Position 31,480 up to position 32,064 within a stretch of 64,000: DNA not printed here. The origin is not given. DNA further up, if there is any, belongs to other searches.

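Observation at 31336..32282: An NHLP-family gene is inserted inside the ruvA-ruvB operon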

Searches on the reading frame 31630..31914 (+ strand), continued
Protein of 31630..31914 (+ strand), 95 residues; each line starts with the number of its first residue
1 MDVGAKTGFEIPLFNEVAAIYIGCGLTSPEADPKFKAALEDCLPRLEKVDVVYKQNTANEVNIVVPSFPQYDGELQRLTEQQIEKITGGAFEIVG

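Call 49: search_protein_families(library=ncbifam, proteins=[L086:16173-18590:+, L086:18595-20085:+, L086:8677-9816:-, L086:10760-11581:-, L086:7311-7769:+, L086:6728-7300:+], max_evalue=0.001)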
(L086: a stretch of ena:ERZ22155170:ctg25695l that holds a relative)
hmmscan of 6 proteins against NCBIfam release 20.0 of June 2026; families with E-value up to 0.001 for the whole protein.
L086:16173-18590:+ (805 aa): 5 families
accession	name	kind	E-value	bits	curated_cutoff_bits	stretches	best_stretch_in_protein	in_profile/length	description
TIGR03604.1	TOMM_cyclo_SagD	subfamily_domain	2.1e-79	267.2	219.25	1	430-801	1-372/377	thiazole/oxazole-forming peptide maturase, SagD family component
TIGR03266.1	methan_mark_1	equivalog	1.9e-38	132.4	365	1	429-770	56-365/376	YcaO-related McrA-glycine thioamidation protein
TIGR00702.1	TIGR00702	domain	2.6e-31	109.1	75.65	1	428-768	51-365/377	YcaO-type kinase domain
TIGR03882.1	cyclo_dehyd_2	equivalog_domain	1e-24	87.6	36.9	1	214-387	1-164/164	TOMM precursor leader peptide-binding protein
NF040716.1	YcaO_for_S12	equivalog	3.6e-06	25.7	700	0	554-579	177-202/571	30S ribosomal protein S12 methylthiotransferase accessory factor YcaO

L086:18595-20085:+ (496 aa): 1 family
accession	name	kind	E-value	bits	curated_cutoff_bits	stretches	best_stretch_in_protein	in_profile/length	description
TIGR04517.1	rSAM_PoyD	subfamily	1.7e-95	320.6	325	1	10-484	1-445/446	radical SAM family RiPP maturation amino acid epimerase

L086:8677-9816:- (379 aa): 14 families
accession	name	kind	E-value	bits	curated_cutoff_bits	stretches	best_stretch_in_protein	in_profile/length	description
NF047916.1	MetX_succinyl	exception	5.9e-188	624.4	560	1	9-375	1-369/370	homoserine O-succinyltransferase MetX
NF001209.0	PRK00175.1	equivalog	2e-168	560.1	331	1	5-375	4-375/381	homoserine O-acetyltransferase MetX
TIGR01392.2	MetX_acetyl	equivalog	4.7e-140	466.6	500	1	21-369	2-347/351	homoserine O-acetyltransferase MetX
NF047917.1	MetX_acetyl_MTB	exception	3.3e-95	319.2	475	1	24-361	15-348/361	homoserine O-acetyltransferase MetX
NF005262.1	PRK06765.1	equivalog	5.5e-75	252.6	450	1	25-363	13-356/366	E22 family MetX-like putative esterase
NF005757.0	PRK07581.1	subfamily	9.9e-50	169.3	332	1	23-376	14-337/339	hypothetical protein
NF047915.1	homoser_Ac_Staph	exception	4.5e-32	111.6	500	1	30-364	19-305/320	homoserine O-acetyltransferase MetX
NF006449.0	PRK08775.1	equivalog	1.8e-24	86.3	296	1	36-360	48-325/344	homoserine O-succinyltransferase MetX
NF005071.0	PRK06489.1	equivalog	1.1e-23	83.9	305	1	26-328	42-311/362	hypothetical protein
NF051488.1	bifunc_PcaDC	exception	2.7e-06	26.8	390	1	129-189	59-118/375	bifunctional 3-oxoadipate enol-lactonase/4-carboxymuconolactone decarboxylase PcaDC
TIGR01738.1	bioH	equivalog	7.7e-05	22.4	206.95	1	147-190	63-106/245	pimeloyl-ACP methyl ester esterase BioH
NF050089.1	i_nPHAscl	equivalog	8.8e-05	21.7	300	1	127-183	63-118/288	intracellular short-chain-length polyhydroxyalkanoate depolymerase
TIGR02427.1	protocat_pcaD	equivalog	0.00018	21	255.85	0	130-190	61-120/251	3-oxoadipate enol-lactonase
TIGR03343.1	biphenyl_bphD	equivalog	0.00093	18.5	462.15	0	136-182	89-134/282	2-hydroxy-6-oxo-6-phenylhexa-2,4-dienoate hydrolase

L086:10760-11581:- (273 aa): 23 families
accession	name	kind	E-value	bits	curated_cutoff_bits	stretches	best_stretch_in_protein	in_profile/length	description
TIGR02072.1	BioC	equivalog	1.4e-55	188.8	184.95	1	19-271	1-243/244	malonyl-ACP O-methyltransferase BioC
NF007610.0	PRK10258.1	equivalog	3e-35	121.8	342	1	10-256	3-237/251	malonyl-ACP O-methyltransferase BioC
NF045667.1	MTase_DVU1556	equivalog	7.1e-17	61.6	155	1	51-200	17-164/213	DVU_1556 family methyltransferase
NF010703.0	PRK14103.1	equivalog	7.5e-11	41.9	320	1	48-158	22-128/256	trans-aconitate 2-methyltransferase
NF002463.0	PRK01683.1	equivalog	1e-10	41.7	297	1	52-150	28-124/258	trans-aconitate 2-methyltransferase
NF001241.0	PRK00216.1-2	equivalog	2.8e-08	33.7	327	1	14-167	11-160/231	demethylmenaquinone methyltransferase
TIGR01934.1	MenG_MenH_UbiE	subfamily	5.5e-08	32.4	158.35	1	50-124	34-111/223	ubiquinone/menaquinone biosynthesis methyltransferase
NF008300.0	PRK11088.1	equivalog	5.8e-08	32.5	303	1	43-167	73-192/272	23S rRNA (guanine(745)-N(1))-methyltransferase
NF045825.1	FAmtase_mtf2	equivalog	1.8e-07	30.6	400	1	42-156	45-160/248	fatty-acid O-methyltransferase Mtf2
NF040539.1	AST_met_ArsM_2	exception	5.1e-07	29.8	240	1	56-155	57-164/262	putative arsinothricin biosynthesis methyltransferase ArsM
NF045823.1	PthPhpthDimycoMt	equivalog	7.7e-07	28.5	300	1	42-156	53-168/256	phthiotriol/phenolphthiotriol dimycocerosates methyltransferase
NF001244.0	PRK00216.1-5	equivalog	2.7e-06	26.8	216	1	12-123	6-122/236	bifunctional demethylmenaquinone methyltransferase/2-methoxy-6-polyprenyl-1,4-benzoquinol methylase UbiE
NF041537.1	ArsM_AhpD_UU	exception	4.1e-06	25.8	510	1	24-154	43-180/345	arsenite methyltransferase/AhpD domain selenoprotein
NF004452.0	PRK05785.1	equivalog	4.4e-06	26.3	207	1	50-144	46-135/228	hypothetical protein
NF000476.1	myrA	exception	9.4e-06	25.4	625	1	15-165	63-208/295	23S rRNA (guanine(748)-N(1))-methyltransferase MyrA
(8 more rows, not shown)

L086:7311-7769:+ (152 aa): 1 family
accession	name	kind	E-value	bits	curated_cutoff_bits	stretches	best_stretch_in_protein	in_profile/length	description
TIGR02523.1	type_IV_pilV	equivalog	5.3e-06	27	52.2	1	1-97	6-110/139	type IV pilus modification protein PilV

L086:6728-7300:+ (190 aa): 4 families
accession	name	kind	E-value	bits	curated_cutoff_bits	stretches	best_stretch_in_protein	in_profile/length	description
TIGR01708.2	typeII_sec_gspH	equivalog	3e-06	27.3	80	1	9-66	3-60/169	type II secretion system minor pseudopilin GspH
NF040982.1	ComGD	equivalog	3.6e-05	24.2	70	1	9-69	3-63/139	competence type IV pilus minor pilin ComGD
NF007800.0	PRK10506.1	equivalog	9.6e-05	22.3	158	1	7-170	8-153/163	prepilin peptidase-dependent protein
TIGR02532.1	IV_pilin_GFxxxE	domain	0.00074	19.3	16.3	0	8-29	2-23/24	prepilin-type N-terminal cleavage/methylation domain-containing protein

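Call 64: search_protein_representatives(alignment_id=A5)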
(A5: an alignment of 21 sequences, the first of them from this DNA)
Query: 21 sequences, 93 profile positions. Proteins with E-value up to 0.001 (for the whole library): 118; up to 1e-10: 37; up to 1e-30: 2. The best 118 are listed.
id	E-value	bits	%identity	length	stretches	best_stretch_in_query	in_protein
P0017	3.9e-33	129.6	-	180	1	1-93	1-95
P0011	3.2e-32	126.6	-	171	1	5-93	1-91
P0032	1.4e-30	121.3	-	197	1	8-93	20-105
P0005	1.5e-29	118.1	-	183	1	14-93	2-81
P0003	3.2e-29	117.0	-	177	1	14-93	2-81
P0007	4.6e-29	116.5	-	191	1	7-93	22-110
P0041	3.8e-28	113.6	-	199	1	5-93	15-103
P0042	1.7e-25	105.1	-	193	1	11-93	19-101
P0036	1.9e-25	104.9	-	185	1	7-93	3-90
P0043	9.8e-24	99.4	-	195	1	9-93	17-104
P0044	1.2e-23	99.1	-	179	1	1-93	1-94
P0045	1.7e-23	98.6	-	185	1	7-93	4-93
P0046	1.9e-22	95.3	-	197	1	12-93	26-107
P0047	7.2e-22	93.4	-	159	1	17-93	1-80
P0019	7.3e-22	93.4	-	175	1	12-93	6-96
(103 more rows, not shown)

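Call 69: find_encoding_contigs(protein=P0032, flank=10000, max_places=3)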
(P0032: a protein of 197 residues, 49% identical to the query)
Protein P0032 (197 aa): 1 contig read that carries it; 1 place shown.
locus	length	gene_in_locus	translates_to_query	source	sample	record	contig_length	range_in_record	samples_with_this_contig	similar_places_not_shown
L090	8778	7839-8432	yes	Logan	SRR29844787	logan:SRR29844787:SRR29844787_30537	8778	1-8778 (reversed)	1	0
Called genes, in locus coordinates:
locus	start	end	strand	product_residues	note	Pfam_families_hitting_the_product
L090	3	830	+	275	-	?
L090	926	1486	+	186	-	PF11906:DUF3426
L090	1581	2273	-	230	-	PF01323:DSBA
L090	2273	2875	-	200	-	PF00034:Cytochrom_C, PF13442:Cytochrome_CBB3 (weak)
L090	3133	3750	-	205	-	-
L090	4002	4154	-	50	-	-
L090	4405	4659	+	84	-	-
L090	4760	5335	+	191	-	PF12019:GspH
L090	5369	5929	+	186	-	-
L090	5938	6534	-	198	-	PF07021:MetW, PF13489:Methyltransf_23, PF13847:Methyltransf_31, PF08241:Methyltransf_11, PF08242:Methyltransf_12, PF13649:Methyltransf_25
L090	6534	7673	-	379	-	PF00561:Abhydrolase_1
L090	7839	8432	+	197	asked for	-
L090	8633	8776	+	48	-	?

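Call 70: find_homologous_proteins(query=L086:18595-20082:+, max_evalue=1e-30)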
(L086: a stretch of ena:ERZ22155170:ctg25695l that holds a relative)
Query L086:18595-20082:+ (496 aa): 623 proteins with E <= 1e-30 among 8000 candidates; the best 120 are listed.
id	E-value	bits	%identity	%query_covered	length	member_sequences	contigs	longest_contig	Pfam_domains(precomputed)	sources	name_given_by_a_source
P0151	0.0e+0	1086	95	100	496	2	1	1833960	-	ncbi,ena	-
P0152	8.4e-250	848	75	100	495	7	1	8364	-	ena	-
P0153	6.1e-247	838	74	100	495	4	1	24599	-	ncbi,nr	ncbi:MAG: hypothetical protein OXU34_04790 [Gammaproteobacteria bacterium]|nr:hypothetical protein [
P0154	2.5e-243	826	74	100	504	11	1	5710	-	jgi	-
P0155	7.6e-219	746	68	100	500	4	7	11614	-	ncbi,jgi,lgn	-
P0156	4.9e-131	456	45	99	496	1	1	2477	-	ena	-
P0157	1.9e-85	306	39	97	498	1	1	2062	-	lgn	-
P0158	4.9e-85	304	39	97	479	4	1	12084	-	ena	-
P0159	8.0e-85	304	38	99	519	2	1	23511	-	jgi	-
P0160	3.4e-83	298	38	96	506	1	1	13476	PF04055.28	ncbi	-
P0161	3.7e-83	298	38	98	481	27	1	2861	-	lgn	-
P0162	9.4e-83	297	38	98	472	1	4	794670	-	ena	-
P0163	2.6e-82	295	38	98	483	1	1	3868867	-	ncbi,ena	-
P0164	2.5e-81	292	40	96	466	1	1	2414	-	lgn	-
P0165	1.1e-80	290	38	98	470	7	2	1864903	-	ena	-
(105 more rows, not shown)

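Call 71: find_encoding_contigs(protein=P0155, flank=10000, max_places=6)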
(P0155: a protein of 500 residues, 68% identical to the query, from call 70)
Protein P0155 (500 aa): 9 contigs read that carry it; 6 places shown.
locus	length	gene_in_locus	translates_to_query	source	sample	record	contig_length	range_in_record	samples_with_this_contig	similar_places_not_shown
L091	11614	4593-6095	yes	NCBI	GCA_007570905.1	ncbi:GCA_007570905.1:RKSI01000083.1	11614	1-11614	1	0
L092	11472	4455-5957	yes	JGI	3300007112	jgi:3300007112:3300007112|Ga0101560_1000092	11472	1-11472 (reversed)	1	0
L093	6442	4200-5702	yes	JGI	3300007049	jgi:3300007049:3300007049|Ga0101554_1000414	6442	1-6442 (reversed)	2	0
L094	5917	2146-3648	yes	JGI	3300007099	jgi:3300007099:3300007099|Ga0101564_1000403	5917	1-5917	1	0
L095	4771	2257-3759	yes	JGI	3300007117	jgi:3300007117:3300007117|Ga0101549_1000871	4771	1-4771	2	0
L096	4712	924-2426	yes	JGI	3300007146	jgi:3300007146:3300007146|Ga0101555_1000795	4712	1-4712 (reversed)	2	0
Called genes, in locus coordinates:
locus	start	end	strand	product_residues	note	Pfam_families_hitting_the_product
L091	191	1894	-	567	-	PF04326:SLFN_AlbA_2, PF13749:HATPase_c_4, PF13412:HTH_24 (faint)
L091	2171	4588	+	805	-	PF02624:YcaO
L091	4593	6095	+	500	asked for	-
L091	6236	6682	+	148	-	-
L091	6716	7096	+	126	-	-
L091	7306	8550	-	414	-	PF00268:Ribonuc_red_sm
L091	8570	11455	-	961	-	PF03477:ATP-cone, PF00317:Ribonuc_red_lgN, PF02867:Ribonuc_red_lgC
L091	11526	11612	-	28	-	?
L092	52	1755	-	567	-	PF04326:SLFN_AlbA_2, PF13749:HATPase_c_4, PF13412:HTH_24 (faint)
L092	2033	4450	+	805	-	PF02624:YcaO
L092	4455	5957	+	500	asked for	-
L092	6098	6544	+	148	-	-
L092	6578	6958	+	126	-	-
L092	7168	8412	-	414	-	PF00268:Ribonuc_red_sm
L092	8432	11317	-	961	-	PF03477:ATP-cone, PF00317:Ribonuc_red_lgN, PF02867:Ribonuc_red_lgC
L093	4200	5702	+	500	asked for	-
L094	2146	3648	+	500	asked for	-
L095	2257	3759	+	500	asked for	-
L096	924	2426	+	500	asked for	-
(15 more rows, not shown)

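Call 74: predict_structure(alignment_id=A5)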
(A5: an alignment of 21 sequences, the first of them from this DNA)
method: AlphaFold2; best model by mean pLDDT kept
length: 89 residues; sequences in the alignment: 21
mean_pLDDT: 62.4   pTM: 0.39
mean pLDDT of the five models: 62.4, 59.3, 59.1, 57.6, 53.2
residues with pLDDT >= 90: 0; 70-90: 30; 50-70: 44; < 50: 15
segments of 3 or more residues with pLDDT < 50: 1-12
pLDDT, mean of each block of 10 residues (from residue 1): 37 61 78 80 65 54 57 67 62
secondary structure, 60 per line:
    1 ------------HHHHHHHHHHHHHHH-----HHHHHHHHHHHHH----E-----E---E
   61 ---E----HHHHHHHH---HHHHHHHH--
elements in order: H13-27 H33-45 H69-76 H80-87

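Call 76: search_protein_families(library=ncbifam, proteins=[L091:6236-6679:+, L091:6716-7093:+, L091:2171-4588:+, L091:4593-6095:+, L091:191-1894:-], max_evalue=0.001)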
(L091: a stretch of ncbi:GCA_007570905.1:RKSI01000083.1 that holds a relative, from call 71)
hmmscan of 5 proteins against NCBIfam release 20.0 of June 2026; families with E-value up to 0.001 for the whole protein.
L091:6236-6679:+ (148 aa): 0 families

L091:6716-7093:+ (126 aa): 1 family
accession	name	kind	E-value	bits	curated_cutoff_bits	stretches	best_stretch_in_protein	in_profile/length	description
NF033482.1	RiPP_thiocil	subfamily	0.00062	19.9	25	0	82-122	7-47/48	thiocillin family RiPP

L091:2171-4588:+ (805 aa): 6 families
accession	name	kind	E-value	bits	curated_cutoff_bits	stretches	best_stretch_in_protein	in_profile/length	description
TIGR03604.1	TOMM_cyclo_SagD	subfamily_domain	7.2e-82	275.3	219.25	1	431-802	1-373/377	thiazole/oxazole-forming peptide maturase, SagD family component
TIGR03266.1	methan_mark_1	equivalog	6.8e-38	130.6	365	1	430-770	56-365/376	YcaO-related McrA-glycine thioamidation protein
TIGR00702.1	TIGR00702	domain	5.3e-32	111.3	75.65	1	429-768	51-365/377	YcaO-type kinase domain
TIGR03882.1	cyclo_dehyd_2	equivalog_domain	1.6e-24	86.9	36.9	1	215-388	1-164/164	TOMM precursor leader peptide-binding protein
NF040716.1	YcaO_for_S12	equivalog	1.9e-09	36.5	700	1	427-669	53-290/571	30S ribosomal protein S12 methylthiotransferase accessory factor YcaO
TIGR03549.1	TIGR03549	equivalog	0.00056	18.2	900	0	429-595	203-366/723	OsmC domain/YcaO domain-containing protein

L091:4593-6095:+ (500 aa): 1 family
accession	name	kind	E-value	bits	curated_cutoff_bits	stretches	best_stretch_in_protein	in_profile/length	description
TIGR04517.1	rSAM_PoyD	subfamily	1.7e-96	323.9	325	1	18-488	2-445/446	radical SAM family RiPP maturation amino acid epimerase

L091:191-1894:- (567 aa): 0 families

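Call 78: fold_search(model_id=the predicted structure, library=pdb)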
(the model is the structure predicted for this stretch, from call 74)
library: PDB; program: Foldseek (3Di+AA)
matches with E <= 10: 48; with E <= 0.001: 0
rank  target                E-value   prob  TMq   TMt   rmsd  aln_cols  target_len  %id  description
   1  3tuf_A                2.0e+00  0.08  0.33  0.28  13.7        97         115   15  Structure of the SpoIIQ-SpoIIIAH pore forming complex. (released 2012-03-14)
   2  8eas_B                2.5e+00  0.10  0.27  0.19   8.8        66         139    9  Yeast VO in complex with Vma12-22p (released 2022-11-02)
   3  3uz0_C                2.8e+00  0.16  0.33  0.28   3.5        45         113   20  Crystal Structure of SpoIIIAH and SpoIIQ Complex (released 2012-03-21)
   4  4ham                  3.2e+00  0.04  0.28  0.22  14.3       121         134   12  Crystal Structure of Transcriptional Antiterminator from Listeria monocytogenes EGD-e (released 2012-10-17)
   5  3gfj                  4.0e+00  0.09  0.38  0.27   6.4        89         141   12  Crystal structure of the ST1710 mutant (R89A) protein (released 2009-08-25)
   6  5y5f                  4.2e+00  0.13  0.31  0.08   5.7        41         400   15  Structure of cytochrome P450nor in NO-bound state: damaged by low-dose (0.72 MGy) X-ray (released 2017-12-06)
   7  5dui_B                4.2e+00  0.10  0.31  0.32   5.4        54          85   11  Identification of a new FoxO1 binding site that precludes CREB binding at the glucose-6-phosphatase catalytic subunit  (released 2016-09-21)
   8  7tgh_3G               4.2e+00  0.06  0.27  0.09  20.7        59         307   17  Cryo-EM structure of respiratory super-complex CI+III2 from Tetrahymena thermophila (released 2022-04-06)
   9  6sbs_B                4.2e+00  0.05  0.30  0.25  15.2       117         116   11  YtrA from Sulfolobus acidocaldarius, a GntR-family transcription factor (released 2019-07-31)
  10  8gym_Qg               4.2e+00  0.04  0.26  0.08  21.8        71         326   15  Cryo-EM structure of Tetrahymena thermophila respiratory mega-complex MC IV2+(I+III2+II)2 (released 2023-06-14)
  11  1j0r_B                4.2e+00  0.02  0.22  0.18   9.6        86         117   19  Crystal structure of the replication termination protein mutant C110S (released 2003-11-20)
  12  9sds_F                4.5e+00  0.23  0.29  0.46   1.5        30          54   27  Structure of native leukocyte myeloperoxidase in complex with a truncated version of the Staphylococcal Peroxidase Inh (released 2025-10-15)
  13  1f24                  4.5e+00  0.12  0.31  0.08   5.7        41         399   15  CRYSTAL STRUCTURE OF NO COMPLEX OF THR243ALA MUTANTS OF CYTOCHROME P450NOR (released 2000-11-23)
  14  1f26                  4.5e+00  0.12  0.31  0.08   5.7        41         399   15  CRYSTAL STRUCTURE OF NO COMPLEX OF THR243VAL MUTANTS OF CYTOCHROME P450NOR (released 2000-11-23)
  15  7af5_G                4.5e+00  0.01  0.16  0.10  16.9        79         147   15  Bacterial 30S ribosomal subunit assembly complex state I (head domain) (released 2021-07-07)
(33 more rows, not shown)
